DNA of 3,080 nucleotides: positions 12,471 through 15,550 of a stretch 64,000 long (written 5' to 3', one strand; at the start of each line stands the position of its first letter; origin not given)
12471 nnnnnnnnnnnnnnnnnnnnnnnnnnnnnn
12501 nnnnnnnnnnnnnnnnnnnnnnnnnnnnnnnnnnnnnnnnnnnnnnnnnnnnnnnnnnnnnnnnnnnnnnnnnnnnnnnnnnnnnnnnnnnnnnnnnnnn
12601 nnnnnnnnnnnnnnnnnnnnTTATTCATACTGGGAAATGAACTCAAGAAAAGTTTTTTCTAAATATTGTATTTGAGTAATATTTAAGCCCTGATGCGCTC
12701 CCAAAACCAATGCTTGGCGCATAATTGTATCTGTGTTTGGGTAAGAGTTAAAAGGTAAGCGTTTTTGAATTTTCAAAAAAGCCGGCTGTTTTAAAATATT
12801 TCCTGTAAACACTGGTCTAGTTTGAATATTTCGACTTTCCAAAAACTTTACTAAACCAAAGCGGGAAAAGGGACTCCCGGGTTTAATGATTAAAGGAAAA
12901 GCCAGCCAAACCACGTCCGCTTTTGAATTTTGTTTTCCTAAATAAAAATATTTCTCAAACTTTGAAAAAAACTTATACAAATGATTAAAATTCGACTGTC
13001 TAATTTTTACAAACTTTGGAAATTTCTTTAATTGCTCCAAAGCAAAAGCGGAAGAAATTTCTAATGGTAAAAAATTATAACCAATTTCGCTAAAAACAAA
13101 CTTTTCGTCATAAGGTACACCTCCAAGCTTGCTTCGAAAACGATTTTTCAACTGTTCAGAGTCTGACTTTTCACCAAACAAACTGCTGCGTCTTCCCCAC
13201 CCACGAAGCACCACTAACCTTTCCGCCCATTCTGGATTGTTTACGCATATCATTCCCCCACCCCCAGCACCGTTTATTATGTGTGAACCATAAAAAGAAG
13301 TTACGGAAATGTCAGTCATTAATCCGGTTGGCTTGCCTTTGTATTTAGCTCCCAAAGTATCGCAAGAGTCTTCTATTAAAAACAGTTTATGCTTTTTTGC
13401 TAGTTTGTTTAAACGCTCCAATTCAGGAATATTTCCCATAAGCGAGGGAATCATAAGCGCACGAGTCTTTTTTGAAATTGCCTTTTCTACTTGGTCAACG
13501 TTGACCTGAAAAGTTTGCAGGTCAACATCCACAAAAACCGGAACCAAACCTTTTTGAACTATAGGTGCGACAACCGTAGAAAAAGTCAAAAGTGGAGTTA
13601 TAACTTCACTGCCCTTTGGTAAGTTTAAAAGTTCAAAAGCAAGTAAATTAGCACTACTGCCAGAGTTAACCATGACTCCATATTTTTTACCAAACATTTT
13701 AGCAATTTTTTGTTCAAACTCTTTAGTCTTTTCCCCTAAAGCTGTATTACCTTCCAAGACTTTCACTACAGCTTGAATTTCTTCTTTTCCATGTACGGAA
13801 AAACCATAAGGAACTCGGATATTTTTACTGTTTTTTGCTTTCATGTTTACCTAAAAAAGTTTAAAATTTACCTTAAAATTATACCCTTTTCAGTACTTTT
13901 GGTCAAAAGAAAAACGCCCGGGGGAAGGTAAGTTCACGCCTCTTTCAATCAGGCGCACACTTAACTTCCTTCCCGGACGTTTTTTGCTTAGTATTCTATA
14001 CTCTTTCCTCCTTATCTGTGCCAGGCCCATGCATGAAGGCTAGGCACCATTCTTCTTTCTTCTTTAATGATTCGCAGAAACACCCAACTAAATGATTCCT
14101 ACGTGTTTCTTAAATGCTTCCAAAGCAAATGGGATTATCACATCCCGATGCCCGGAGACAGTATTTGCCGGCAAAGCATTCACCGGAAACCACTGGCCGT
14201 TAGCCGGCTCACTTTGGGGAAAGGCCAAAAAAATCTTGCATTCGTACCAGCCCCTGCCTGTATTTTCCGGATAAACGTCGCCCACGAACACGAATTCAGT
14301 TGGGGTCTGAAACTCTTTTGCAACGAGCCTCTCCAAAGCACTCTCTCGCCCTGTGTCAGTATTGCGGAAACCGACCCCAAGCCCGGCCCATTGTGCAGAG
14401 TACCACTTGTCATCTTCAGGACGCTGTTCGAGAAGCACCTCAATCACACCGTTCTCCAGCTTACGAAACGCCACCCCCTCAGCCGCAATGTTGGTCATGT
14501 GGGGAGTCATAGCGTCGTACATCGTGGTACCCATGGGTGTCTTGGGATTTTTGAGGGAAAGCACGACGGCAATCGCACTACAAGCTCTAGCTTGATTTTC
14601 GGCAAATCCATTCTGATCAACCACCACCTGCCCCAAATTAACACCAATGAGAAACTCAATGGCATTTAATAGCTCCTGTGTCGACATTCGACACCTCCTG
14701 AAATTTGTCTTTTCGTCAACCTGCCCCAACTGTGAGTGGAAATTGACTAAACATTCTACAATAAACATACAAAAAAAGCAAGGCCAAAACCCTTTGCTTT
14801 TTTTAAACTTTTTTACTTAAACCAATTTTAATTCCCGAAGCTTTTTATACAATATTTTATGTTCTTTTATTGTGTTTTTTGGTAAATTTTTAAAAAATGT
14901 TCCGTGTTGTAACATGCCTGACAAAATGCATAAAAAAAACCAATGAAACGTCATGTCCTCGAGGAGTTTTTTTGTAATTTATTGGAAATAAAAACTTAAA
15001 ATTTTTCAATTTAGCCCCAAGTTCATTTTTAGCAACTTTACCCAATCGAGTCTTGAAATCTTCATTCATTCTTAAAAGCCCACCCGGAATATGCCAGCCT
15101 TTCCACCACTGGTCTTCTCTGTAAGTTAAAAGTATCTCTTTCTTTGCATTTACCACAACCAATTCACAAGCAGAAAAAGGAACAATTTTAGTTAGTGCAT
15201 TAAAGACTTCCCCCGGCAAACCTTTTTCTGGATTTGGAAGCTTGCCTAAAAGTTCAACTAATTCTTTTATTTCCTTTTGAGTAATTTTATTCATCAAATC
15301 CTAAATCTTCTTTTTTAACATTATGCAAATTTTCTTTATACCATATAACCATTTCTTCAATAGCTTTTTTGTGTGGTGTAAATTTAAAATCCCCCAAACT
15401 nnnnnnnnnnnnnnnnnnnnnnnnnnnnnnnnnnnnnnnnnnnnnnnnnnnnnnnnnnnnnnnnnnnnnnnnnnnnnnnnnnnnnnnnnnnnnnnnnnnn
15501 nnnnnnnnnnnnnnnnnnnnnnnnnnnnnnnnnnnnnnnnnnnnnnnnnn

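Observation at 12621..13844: E1/RfbH-like NDP-hexose 3-dehydrase without the Fe-S cysteine cluster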

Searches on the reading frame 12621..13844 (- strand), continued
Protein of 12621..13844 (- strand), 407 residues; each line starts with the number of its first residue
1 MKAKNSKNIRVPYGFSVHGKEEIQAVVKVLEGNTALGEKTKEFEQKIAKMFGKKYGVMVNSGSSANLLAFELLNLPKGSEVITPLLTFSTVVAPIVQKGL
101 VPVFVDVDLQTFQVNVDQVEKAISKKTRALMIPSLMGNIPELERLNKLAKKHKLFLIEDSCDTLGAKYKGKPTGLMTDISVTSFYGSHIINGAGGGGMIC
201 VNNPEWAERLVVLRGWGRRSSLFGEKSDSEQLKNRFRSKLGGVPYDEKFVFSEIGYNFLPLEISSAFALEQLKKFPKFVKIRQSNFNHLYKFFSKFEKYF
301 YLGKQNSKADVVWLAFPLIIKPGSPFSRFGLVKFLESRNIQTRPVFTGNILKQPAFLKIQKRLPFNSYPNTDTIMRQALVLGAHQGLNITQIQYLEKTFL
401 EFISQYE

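Call 74: find_encoding_contigs(protein=P0137, flank=7000, max_places=2)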
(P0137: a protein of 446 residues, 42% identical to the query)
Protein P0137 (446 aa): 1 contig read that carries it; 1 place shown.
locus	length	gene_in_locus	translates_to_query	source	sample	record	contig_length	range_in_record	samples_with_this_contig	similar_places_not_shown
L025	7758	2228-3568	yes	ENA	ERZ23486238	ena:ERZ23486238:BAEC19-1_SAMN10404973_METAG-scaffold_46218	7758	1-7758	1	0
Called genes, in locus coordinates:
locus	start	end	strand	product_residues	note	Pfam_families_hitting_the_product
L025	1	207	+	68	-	?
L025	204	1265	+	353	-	PF00534:Glycos_transf_1, PF13692:Glyco_trans_1_4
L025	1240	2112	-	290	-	PF01370:Epimerase, PF04321:RmlD_sub_bind, PF16363:GDP_Man_Dehyd, PF01073:3Beta_HSD, PF02719:Polysacc_synt_2, PF07993:NAD_binding_4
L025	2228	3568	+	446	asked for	PF01041:DegT_DnrJ_EryC1, PF00266:Aminotran_5 (faint), PF01053:Cys_Met_Meta_PP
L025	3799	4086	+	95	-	PF05523:FdtA, PF14667:Polysacc_synt_C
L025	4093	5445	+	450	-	PF02310:B12-binding, PF04055:Radical_SAM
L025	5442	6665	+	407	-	PF08323:Glyco_transf_5, PF13477:Glyco_trans_4_2, PF13439:Glyco_transf_4, PF13579:Glyco_trans_4_4 (weak), PF00534:Glycos_transf_1, PF13692:Glyco_trans_1_4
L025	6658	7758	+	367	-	?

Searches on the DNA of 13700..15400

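Call 55: search_rna_families(source=window, start=13700, end=15400, threshold=evalue, max_evalue=0.01)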
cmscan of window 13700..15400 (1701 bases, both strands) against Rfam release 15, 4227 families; matches with E-value up to 0.01: 0.
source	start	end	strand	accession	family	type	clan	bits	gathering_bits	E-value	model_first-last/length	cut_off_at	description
